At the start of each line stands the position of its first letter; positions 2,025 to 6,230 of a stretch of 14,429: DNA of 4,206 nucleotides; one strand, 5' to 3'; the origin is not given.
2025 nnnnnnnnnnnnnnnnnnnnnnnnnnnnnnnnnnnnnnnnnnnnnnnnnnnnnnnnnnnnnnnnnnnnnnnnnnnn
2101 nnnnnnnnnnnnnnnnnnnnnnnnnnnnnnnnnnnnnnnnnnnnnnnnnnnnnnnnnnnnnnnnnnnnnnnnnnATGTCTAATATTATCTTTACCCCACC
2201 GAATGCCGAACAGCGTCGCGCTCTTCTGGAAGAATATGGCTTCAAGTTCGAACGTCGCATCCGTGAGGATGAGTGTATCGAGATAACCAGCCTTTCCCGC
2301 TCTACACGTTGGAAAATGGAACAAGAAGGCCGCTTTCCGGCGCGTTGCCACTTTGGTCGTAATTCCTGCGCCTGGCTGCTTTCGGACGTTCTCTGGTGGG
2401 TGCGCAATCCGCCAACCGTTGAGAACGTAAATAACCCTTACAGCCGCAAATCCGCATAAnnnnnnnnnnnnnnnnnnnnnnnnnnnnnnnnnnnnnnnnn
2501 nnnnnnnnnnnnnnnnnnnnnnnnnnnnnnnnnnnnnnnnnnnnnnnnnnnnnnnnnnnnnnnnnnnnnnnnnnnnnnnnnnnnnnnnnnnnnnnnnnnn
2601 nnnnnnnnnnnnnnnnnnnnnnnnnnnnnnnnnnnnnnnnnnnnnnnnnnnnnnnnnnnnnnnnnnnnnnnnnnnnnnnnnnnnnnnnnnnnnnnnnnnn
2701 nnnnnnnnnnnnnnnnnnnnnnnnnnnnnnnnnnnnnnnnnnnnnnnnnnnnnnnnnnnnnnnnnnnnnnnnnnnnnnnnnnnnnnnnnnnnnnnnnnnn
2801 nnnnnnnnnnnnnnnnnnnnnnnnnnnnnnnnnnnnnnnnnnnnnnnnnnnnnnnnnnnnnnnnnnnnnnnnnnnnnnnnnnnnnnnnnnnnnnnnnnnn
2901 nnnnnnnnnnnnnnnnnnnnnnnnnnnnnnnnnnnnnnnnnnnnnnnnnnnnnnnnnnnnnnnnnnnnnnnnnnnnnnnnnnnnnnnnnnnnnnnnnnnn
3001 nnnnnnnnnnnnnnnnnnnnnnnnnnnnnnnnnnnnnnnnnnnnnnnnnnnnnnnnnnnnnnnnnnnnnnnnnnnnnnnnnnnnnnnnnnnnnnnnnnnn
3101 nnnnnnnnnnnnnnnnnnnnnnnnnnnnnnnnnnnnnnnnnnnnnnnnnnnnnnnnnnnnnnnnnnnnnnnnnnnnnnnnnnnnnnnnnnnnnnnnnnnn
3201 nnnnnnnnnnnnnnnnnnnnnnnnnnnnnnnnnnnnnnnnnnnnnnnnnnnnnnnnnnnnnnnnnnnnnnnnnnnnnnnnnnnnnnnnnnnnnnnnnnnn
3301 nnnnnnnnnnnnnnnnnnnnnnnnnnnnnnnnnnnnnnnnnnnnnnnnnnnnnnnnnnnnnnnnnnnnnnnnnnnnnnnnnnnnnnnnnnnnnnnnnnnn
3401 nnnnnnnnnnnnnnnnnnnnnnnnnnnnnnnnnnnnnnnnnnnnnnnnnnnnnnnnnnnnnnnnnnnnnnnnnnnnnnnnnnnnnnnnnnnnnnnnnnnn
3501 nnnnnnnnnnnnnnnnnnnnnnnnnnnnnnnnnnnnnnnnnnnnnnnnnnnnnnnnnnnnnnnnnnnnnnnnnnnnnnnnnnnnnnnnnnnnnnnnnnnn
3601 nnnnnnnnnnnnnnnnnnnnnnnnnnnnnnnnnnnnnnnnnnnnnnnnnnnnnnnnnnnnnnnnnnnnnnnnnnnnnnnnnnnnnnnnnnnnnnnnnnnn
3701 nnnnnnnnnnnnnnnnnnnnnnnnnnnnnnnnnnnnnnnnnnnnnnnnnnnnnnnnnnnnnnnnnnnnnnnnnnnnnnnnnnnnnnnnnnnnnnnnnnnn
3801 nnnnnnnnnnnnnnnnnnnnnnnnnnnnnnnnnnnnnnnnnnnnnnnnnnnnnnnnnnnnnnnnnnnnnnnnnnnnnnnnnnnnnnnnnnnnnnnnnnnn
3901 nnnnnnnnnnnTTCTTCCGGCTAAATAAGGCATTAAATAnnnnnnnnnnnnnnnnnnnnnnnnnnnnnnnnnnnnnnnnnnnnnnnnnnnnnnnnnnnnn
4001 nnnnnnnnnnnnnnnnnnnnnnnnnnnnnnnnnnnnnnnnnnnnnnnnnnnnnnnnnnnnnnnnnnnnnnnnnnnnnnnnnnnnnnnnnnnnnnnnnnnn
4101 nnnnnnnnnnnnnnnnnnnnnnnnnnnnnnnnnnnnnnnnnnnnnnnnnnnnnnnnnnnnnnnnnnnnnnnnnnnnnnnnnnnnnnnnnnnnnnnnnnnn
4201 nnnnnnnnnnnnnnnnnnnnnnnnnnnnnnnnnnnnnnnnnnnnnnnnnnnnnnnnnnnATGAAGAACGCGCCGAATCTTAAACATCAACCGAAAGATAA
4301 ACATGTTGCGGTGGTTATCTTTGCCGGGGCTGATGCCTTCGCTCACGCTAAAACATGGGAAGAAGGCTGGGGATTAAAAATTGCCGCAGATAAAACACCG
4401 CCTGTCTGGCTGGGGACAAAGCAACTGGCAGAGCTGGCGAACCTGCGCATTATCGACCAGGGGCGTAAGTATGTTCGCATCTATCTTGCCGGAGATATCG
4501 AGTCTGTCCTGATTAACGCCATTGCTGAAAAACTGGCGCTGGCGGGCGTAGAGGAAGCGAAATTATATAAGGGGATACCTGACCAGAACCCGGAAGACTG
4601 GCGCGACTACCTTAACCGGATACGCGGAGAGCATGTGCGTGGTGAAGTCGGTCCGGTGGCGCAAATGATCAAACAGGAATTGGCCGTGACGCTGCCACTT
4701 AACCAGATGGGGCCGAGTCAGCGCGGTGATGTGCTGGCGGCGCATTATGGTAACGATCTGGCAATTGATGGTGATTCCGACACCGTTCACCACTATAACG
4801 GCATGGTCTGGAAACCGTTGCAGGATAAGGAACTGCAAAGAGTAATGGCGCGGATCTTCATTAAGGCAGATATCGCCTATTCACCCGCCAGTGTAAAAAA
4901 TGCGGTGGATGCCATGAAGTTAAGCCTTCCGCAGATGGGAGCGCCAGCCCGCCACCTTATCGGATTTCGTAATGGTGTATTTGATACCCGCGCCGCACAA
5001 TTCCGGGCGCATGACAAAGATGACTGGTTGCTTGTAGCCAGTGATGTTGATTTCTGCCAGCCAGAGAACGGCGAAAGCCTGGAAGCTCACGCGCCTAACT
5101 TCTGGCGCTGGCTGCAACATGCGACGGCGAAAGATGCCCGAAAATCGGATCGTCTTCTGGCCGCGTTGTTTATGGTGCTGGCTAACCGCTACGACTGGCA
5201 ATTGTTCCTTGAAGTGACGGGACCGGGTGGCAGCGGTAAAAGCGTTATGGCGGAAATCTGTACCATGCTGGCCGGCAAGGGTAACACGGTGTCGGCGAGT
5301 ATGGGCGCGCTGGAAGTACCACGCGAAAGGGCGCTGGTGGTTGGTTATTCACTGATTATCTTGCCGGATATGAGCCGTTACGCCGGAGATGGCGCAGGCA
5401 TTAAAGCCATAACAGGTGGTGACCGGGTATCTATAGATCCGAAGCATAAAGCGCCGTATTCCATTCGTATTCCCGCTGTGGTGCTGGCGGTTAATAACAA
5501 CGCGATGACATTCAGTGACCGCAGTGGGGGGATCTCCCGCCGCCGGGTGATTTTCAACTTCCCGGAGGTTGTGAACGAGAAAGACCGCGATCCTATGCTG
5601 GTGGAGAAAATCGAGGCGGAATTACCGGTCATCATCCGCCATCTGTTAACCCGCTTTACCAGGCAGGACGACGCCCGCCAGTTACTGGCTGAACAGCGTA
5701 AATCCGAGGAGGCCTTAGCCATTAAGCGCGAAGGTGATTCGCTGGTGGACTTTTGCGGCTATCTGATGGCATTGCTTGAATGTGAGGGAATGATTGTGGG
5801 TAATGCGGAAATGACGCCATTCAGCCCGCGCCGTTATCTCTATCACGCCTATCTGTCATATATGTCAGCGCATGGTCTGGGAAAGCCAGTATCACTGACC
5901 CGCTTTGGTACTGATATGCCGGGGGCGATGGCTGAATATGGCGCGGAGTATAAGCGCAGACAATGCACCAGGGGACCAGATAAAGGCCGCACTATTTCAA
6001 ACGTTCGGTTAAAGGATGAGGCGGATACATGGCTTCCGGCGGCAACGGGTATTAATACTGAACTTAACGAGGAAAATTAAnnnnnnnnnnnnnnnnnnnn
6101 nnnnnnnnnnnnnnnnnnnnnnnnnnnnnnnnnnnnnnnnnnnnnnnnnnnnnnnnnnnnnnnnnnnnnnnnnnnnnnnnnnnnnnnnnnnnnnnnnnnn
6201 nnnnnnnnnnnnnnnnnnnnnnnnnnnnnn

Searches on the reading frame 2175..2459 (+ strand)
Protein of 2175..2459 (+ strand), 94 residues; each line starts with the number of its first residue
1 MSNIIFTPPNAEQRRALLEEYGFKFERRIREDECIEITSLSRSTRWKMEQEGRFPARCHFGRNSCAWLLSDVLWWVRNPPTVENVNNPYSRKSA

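Call 9: search_protein_families(library=phrogs, proteins=[window:2175-2459:+], max_evalue=0.01)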
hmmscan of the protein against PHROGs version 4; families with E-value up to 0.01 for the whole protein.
window:2175-2459:+ (94 aa): 2 families
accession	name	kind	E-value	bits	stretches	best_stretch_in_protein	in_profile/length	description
phrog_2790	-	integration and excision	5.6e-39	133.2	1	1-94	1-95/100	excisionase and transcriptional regulator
phrog_66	-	integration and excision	7.6e-06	26.8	1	27-83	92-147/412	excisionase and transcriptional regulator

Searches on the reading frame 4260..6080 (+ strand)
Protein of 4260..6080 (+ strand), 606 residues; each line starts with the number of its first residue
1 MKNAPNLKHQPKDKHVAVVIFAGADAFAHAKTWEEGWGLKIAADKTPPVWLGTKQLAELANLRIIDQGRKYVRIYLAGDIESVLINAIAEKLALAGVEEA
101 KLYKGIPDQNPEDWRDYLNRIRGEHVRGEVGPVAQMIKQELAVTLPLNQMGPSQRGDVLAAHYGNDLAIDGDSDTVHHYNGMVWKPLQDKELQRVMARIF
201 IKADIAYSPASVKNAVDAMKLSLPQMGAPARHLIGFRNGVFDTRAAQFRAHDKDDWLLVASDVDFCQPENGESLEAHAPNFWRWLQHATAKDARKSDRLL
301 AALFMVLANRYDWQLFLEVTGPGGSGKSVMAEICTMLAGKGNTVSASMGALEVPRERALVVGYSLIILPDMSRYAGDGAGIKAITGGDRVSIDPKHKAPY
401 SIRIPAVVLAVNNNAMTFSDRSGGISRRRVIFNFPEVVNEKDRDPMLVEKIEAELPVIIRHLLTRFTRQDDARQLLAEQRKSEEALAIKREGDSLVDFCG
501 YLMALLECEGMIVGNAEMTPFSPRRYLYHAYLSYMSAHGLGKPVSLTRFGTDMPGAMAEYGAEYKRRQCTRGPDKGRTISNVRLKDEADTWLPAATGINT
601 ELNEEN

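Call 7: search_protein_families(library=pfam, proteins=[window:4260-6080:+], max_evalue=0.01)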
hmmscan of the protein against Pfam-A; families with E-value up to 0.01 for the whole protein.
window:4260-6080:+ (606 aa): 4 families
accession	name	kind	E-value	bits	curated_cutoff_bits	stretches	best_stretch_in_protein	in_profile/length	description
PF08706.16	D5_N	-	4.1e-14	53.5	22.4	1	157-287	2-142/145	D5 N terminal like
PF19263.5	DUF5906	-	2.8e-09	38.1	27.6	1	320-428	2-114/114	Family of unknown function (DUF5906)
PF03288.22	Pox_D5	-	7.4e-08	33.2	21.4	1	491-567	2-64/86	Poxvirus D5 protein-like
PF00519.23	PPV_E1_C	-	0.00026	20.7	26.5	1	381-441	185-244/289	Papillomavirus helicase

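Call 9: search_protein_families(library=phrogs, proteins=[window:4260-6080:+], max_evalue=0.01)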
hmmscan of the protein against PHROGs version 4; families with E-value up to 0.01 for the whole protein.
window:4260-6080:+ (606 aa): 11 families
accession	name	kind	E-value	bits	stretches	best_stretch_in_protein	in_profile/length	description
phrog_864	-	DNA, RNA and nucleotide metabolism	3.9e-143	480.2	1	3-570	84-613/1064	DNA primase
phrog_2249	-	DNA, RNA and nucleotide metabolism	8e-79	267.2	1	148-595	357-796/802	DNA primase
phrog_7601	-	unknown function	2.1e-69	235.1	1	297-591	3-278/289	-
phrog_6088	-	DNA, RNA and nucleotide metabolism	4.4e-27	95.9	1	157-588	339-767/772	DNA primase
phrog_1829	-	DNA, RNA and nucleotide metabolism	5.4e-27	95.3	1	162-591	336-762/772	DNA primase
phrog_1156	-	DNA, RNA and nucleotide metabolism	6.3e-26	92.2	1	154-596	368-837/855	DNA primase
phrog_2850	-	unknown function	4.4e-19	69.7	1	1-129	1-120/465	-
phrog_2478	-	DNA, RNA and nucleotide metabolism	4.4e-09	36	1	231-552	506-817/854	DNA polymerase/primase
phrog_16213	-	DNA, RNA and nucleotide metabolism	9.9e-09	35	1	206-466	283-549/732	DNA primase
phrog_4210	-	DNA, RNA and nucleotide metabolism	7.4e-08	31.6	1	313-469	175-335/1304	DNA polymerase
phrog_1139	-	DNA, RNA and nucleotide metabolism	0.0028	16.7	0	314-342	544-572/895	DNA primase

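Call 11: find_related_loci(query=window:4260-6080:+, collection=genome_contigs, flank=4000)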
Query window:4260-6080:+ (606 aa) in genome_contigs; peptide patterns used: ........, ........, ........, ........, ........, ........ (x = any residue, [..] = any of these).
42 stretches matched a pattern; 21 encode a relative of the query (tblastn E <= 1e-3); 20 distinct loci.
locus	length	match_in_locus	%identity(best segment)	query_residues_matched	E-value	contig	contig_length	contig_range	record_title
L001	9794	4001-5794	73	1-599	0e+0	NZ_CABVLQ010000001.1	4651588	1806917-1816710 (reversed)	Escherichia ruysiae isolate Human faeces, whole genome shotgun sequence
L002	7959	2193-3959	70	1-595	0e+0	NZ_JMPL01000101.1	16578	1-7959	Kluyvera ascorbata ATCC 33433 GKAS.assembly.101, whole genome shotgun sequence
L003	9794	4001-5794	69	1-599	0e+0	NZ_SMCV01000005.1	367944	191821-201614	Raoultella sp. BIGb0138 Ga0304797_105, whole genome shotgun sequence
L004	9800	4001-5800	70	1-599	0e+0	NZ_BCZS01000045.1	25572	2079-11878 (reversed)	Pluralibacter gergoviae ATCC 33028 = NBRC 105706, whole genome shotgun sequence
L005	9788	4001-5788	75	1-597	0e+0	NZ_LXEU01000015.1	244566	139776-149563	Kluyvera georgiana ATCC 51603 Sequence00015, whole genome shotgun sequence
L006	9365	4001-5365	83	147-601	0e+0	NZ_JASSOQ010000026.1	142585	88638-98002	Lelliottia wanjuensis strain V104_15 NODE_11_length_142585_cov_18.533598, whole genome shotgun sequence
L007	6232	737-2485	66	1-601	0e+0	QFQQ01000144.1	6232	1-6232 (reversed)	MAG: Citrobacter freundii isolate S2_003_000_R2_13 S2_003_000_R2_scaffold_8006, whole genome shotgun sequence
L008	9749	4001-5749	65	1-601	0e+0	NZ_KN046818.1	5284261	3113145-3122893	Klebsiella pneumoniae strain ATCC 13883 scaffold1, whole genome shotgun sequence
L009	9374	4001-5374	80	139-596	0e+0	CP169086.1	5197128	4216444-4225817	Enterobacter hormaechei strain B17-3 chromosome, complete genome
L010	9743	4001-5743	64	1-599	0e+0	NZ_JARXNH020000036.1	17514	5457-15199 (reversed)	Raoultella scottii strain BAC 10a-01-01 NODE_126_length_17514_cov_55.438028, whole genome shotgun sequence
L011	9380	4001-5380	79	142-601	0e+0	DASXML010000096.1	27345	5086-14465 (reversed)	MAG TPA_asm: Scandinavium sp. isolate SMAG_U5327 k141_2381401, whole genome shotgun sequence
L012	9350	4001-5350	73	144-597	0e+0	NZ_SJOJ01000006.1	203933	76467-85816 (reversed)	Rahnella victoriana strain DSM 27397 NODE_6_covk_33.7391_covr_69.11_cutoff_23, whole genome shotgun sequence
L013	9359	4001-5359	72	142-598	0e+0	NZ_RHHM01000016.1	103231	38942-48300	Erwinia psidii strain IBSBF 435 scaffold_16, whole genome shotgun sequence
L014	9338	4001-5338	70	145-595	0e+0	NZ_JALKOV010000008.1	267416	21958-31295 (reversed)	Pantoea dispersa strain S68 contig00008, whole genome shotgun sequence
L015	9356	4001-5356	70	145-601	0e+0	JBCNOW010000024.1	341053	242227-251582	MAG: Enterobacterales bacterium isolate SMAGNO137 Contig24, whole genome shotgun sequence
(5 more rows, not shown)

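Call 18: search_solved_structures(query=window:4260-6080:+, max_evalue=1, show_alignments=2)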
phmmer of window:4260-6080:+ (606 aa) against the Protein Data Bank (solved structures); distinct sequences matched with E-value up to 1: 3.
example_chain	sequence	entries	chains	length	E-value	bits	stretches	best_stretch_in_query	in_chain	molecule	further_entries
1ka8_A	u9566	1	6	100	2.2e-18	69.5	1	492-593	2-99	putative P4-specific DNA primase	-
7ola_A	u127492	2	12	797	1.1e-10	44.1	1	230-435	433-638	DNA primase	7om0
3ihs_A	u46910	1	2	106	1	11.2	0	300-347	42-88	Phosphocarrier protein HPr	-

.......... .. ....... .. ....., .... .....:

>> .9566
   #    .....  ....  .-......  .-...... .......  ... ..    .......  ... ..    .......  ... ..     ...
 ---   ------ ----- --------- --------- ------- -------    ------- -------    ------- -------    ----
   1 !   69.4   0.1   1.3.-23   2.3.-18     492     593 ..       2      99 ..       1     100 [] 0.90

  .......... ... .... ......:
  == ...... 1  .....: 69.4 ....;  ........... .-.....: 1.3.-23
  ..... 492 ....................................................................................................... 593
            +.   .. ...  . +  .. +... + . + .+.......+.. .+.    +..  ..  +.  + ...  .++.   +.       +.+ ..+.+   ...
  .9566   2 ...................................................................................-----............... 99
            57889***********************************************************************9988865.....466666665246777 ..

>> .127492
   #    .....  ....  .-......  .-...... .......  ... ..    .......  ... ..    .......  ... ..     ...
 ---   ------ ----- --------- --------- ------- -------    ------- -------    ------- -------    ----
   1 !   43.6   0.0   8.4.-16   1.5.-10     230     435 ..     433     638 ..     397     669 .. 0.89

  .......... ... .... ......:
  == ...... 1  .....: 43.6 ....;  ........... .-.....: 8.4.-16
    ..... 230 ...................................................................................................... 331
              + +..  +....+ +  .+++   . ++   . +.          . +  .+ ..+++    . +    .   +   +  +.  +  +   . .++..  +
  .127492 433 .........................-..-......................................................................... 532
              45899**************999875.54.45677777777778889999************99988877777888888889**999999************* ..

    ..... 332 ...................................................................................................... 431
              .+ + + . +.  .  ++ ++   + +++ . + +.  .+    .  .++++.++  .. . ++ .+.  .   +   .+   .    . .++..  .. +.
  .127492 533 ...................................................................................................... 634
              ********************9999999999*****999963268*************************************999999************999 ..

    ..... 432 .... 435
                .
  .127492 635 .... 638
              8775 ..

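Call 32: find_encoding_contigs(protein=window:4260-6080:+, flank=3000, max_places=4)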
Protein window:4260-6080:+ (606 aa): 24 contigs read that carry it; 2 places shown.
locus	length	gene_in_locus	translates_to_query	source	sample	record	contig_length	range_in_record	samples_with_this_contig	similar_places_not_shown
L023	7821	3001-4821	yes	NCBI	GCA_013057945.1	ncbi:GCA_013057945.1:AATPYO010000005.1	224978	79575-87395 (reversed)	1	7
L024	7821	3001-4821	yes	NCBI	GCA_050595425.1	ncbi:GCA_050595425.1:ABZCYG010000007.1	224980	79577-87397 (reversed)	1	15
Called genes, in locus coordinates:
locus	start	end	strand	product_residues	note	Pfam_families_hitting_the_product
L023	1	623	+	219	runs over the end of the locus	-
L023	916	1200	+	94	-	PF05930:Phage_AlpA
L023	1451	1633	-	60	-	PF13132:DUF3950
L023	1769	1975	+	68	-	-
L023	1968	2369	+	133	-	-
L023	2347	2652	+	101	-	-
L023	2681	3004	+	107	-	PF13973:DUF4222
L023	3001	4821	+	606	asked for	PF08706:D5_N, PF19263:DUF5906, PF03288:Pox_D5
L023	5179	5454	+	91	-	-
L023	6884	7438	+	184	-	PF04586:Peptidase_S78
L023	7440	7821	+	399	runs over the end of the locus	PF04860:Phage_portal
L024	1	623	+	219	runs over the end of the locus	-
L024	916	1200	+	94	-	PF05930:Phage_AlpA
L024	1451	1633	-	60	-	PF13132:DUF3950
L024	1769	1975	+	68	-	-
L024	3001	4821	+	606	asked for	PF08706:D5_N, PF19263:DUF5906, PF03288:Pox_D5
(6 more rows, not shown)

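Call 62: list_cluster_members(proteins=[window:4260-6077:+])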
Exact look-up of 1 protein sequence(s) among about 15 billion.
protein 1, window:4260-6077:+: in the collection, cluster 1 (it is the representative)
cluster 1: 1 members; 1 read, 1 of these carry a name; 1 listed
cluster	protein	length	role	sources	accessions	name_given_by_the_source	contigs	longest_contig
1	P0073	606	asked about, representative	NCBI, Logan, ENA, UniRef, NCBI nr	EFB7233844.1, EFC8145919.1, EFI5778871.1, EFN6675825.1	primase-like DNA-binding domain-containing protein [Escherichia coli] | DNA primase family protein n=1 Tax=Escherichia coli TaxID=562 RepID=UPI00057924AE | DUF5906 domain-containing protein [Escherichia coli]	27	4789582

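Call 72: search_protein_families(library=ncbifam, proteins=[window:4260-6077:+], max_evalue=0.01)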
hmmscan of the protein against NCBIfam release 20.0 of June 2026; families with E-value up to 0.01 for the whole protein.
window:4260-6077:+ (606 aa): 3 families
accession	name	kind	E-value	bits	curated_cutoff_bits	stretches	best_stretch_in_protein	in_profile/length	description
TIGR01613.1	primase_Cterm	subfamily_domain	5.5e-27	94.4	108.7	1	233-544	2-299/304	phage/plasmid primase, P4 family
NF011296.0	PRK14709.1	subfamily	7.2e-11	41.4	613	1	230-463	128-358/469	hypothetical protein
NF005477.0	PRK07078.1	subfamily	1.1e-05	23.8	1014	1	232-462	418-645/759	hypothetical protein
